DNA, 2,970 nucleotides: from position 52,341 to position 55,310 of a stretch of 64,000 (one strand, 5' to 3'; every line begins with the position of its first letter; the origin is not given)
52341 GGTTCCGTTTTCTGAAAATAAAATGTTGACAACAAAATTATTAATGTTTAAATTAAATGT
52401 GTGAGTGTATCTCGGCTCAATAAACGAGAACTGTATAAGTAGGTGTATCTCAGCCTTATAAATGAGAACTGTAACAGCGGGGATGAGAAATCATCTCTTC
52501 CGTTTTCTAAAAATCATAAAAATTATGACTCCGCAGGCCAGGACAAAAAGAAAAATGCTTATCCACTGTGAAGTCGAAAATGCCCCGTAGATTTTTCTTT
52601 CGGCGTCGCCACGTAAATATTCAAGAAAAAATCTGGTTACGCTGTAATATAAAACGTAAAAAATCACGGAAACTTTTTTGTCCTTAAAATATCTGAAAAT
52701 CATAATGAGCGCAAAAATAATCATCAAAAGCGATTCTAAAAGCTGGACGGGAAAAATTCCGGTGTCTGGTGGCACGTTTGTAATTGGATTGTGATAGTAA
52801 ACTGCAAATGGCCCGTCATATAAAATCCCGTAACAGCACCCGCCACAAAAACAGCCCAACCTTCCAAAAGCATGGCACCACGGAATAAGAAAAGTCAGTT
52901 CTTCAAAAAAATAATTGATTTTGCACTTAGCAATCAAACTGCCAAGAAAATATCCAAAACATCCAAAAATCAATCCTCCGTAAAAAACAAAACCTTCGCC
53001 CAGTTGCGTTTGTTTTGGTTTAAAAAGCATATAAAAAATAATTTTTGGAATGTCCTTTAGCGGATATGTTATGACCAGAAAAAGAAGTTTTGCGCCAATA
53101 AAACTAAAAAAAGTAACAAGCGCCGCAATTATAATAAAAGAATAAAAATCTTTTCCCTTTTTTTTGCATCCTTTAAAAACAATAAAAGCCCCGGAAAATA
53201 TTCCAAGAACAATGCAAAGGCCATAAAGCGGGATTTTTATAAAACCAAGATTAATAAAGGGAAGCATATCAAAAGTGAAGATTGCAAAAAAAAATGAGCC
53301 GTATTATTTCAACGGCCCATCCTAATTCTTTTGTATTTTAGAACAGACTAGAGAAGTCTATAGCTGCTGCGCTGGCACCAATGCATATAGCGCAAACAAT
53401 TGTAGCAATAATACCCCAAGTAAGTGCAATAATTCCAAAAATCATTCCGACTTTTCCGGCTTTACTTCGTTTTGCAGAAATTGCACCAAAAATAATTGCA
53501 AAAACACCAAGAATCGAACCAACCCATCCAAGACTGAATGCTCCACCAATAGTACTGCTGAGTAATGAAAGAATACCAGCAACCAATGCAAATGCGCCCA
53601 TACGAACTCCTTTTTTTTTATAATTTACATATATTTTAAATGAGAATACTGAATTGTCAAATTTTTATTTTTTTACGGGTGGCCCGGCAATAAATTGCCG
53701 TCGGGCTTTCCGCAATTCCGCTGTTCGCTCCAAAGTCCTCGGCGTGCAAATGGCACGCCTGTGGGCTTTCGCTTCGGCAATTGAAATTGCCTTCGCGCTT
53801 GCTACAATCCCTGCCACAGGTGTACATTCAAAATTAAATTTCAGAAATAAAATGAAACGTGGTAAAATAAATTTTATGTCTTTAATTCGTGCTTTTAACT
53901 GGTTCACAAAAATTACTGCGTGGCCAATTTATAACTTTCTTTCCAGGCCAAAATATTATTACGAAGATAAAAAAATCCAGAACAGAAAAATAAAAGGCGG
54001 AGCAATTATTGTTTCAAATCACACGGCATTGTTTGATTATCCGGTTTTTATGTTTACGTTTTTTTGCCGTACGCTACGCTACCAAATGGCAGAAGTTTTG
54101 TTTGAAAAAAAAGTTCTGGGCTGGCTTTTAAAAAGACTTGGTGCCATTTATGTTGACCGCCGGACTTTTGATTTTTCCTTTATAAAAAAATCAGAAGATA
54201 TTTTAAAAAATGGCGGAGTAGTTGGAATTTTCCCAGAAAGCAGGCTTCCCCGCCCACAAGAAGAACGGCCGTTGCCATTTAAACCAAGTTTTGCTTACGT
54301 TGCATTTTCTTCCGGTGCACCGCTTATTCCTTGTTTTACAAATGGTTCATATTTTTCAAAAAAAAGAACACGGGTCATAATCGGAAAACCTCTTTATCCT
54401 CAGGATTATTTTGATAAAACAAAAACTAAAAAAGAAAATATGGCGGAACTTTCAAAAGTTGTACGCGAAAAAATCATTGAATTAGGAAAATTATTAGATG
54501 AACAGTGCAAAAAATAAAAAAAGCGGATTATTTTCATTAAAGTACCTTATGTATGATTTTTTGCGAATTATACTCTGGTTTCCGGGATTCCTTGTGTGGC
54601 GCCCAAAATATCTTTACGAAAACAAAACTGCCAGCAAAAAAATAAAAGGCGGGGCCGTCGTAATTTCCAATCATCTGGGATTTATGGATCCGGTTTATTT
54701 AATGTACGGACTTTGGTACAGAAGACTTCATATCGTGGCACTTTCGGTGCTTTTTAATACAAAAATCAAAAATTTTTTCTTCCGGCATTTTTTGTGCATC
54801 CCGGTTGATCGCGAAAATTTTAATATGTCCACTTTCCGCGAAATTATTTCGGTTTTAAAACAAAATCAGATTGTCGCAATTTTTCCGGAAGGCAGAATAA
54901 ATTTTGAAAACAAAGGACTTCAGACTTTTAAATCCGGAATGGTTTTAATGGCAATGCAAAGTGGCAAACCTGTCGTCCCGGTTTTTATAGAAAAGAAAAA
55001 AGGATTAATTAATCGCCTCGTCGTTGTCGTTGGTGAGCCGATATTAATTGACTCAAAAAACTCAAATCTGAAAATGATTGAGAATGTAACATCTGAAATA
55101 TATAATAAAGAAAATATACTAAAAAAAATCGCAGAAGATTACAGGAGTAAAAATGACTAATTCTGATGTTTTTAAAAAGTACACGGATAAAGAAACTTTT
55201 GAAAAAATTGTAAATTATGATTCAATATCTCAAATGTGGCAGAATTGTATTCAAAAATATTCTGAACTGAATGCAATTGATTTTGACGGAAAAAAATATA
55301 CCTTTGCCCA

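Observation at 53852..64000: Eleven-gene, translationally coupled lipid-acylation/salvage operon with no match to a pathway I recognise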

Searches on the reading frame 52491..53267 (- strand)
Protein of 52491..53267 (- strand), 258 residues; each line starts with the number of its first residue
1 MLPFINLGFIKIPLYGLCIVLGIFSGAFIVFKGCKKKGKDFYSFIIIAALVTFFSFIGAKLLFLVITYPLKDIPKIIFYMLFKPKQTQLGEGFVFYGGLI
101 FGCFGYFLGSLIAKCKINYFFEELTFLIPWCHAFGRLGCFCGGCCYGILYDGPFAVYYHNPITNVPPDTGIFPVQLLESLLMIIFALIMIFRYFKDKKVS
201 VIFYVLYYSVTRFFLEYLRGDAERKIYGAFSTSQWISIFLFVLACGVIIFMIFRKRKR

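Call 6: search_protein_families(library=pfam, proteins=[window:52491-53267:-], max_evalue=0.01)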
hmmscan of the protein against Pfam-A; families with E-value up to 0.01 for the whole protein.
window:52491-53267:- (258 aa): 1 family
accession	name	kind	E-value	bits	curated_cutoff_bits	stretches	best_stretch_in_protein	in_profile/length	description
PF01790.23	LGT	-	1.1e-34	120.3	24.9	1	5-249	4-239/240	Prolipoprotein diacylglyceryl transferase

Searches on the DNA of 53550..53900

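Call 67: search_rna_families(source=window, start=53550, end=53900, threshold=evalue, max_evalue=1)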
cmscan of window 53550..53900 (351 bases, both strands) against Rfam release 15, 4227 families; matches with E-value up to 1: 0.
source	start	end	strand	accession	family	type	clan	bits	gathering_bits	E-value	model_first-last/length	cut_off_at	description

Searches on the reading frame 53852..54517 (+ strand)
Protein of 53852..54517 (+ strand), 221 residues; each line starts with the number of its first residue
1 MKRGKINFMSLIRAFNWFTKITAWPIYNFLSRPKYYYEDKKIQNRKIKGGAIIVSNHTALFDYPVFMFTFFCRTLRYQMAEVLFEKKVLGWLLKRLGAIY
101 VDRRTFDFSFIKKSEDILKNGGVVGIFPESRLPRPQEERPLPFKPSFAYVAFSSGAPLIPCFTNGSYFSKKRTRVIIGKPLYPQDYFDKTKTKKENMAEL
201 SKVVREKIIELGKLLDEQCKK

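Call 3: search_protein_families(library=pfam, proteins=[window:53852-54517:+], max_evalue=0.01)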
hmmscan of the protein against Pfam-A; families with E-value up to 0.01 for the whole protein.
window:53852-54517:+ (221 aa): 1 family
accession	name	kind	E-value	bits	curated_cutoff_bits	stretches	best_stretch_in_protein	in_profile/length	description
PF01553.26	Acyltransferase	-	1e-18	67.8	23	1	42-161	7-129/132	Acyltransferase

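Call 9: search_protein_families(library=ncbifam, proteins=[window:53852-54517:+], max_evalue=0.001)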
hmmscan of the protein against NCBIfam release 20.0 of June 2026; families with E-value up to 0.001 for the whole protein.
window:53852-54517:+ (221 aa): 2 families
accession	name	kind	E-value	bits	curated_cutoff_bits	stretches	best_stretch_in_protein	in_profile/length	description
TIGR00530.1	AGP_acyltrn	subfamily_domain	4.1e-16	58.9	102.95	1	44-161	11-127/130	1-acylglycerol-3-phosphate O-acyltransferase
NF006386.0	PRK08633.1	equivalog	2.9e-13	48.5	1221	1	33-211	425-602/1147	acyl-[ACP]--phospholipid O-acyltransferase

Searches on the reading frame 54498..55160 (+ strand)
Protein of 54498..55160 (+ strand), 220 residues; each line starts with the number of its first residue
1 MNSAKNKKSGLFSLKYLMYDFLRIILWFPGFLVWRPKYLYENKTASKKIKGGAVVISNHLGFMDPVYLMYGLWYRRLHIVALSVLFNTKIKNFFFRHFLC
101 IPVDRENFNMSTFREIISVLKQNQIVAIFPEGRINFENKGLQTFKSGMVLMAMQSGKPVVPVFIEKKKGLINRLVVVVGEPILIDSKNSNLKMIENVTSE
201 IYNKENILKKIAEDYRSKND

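Call 3: search_protein_families(library=pfam, proteins=[window:54498-55160:+], max_evalue=0.01)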
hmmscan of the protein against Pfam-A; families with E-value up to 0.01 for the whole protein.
window:54498-55160:+ (220 aa): 1 family
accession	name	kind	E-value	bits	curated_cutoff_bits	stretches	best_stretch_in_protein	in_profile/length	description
PF01553.26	Acyltransferase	-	3.6e-23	82.3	23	1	45-164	9-131/132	Acyltransferase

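Call 9: search_protein_families(library=ncbifam, proteins=[window:54498-55160:+], max_evalue=0.001)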
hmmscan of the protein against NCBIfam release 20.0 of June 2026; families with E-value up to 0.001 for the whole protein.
window:54498-55160:+ (220 aa): 6 families
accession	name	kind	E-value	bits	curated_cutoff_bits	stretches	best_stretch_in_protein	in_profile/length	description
TIGR00530.1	AGP_acyltrn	subfamily_domain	4.4e-21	75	102.95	1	47-164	10-129/130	1-acylglycerol-3-phosphate O-acyltransferase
NF006386.0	PRK08633.1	equivalog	5.7e-18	64.1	1221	1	49-165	439-552/1147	acyl-[ACP]--phospholipid O-acyltransferase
NF005291.0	PRK06814.1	equivalog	7.4e-11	40.7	1349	1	47-165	450-564/1140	acyl-[ACP]--phospholipid O-acyltransferase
NF005959.0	PRK08043.1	equivalog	2.6e-08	32.6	886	1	45-167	21-140/719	bifunctional acyl-ACP--phospholipid O-acyltransferase/long-chain-fatty-acid--ACP ligase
NF052615.1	orn_lipid_OlsF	equivalog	2.4e-07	29.7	620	1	49-169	78-201/570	bifunctional ornithine lipid synthase OlsF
NF011593.0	PRK15018.1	equivalog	6.7e-05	22.7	501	1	50-172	64-187/245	1-acylglycerol-3-phosphate O-acyltransferase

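Call 52: search_solved_structures(query=window:54498-55160:+, max_evalue=0.01)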
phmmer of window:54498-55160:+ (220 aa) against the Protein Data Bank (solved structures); distinct sequences matched with E-value up to 0.01: 1.
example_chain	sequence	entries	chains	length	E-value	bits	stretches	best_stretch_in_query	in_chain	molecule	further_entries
5kym_A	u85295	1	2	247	2.8e-06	30.2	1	53-165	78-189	1-acyl-sn-glycerol-3-phosphate acyltransferase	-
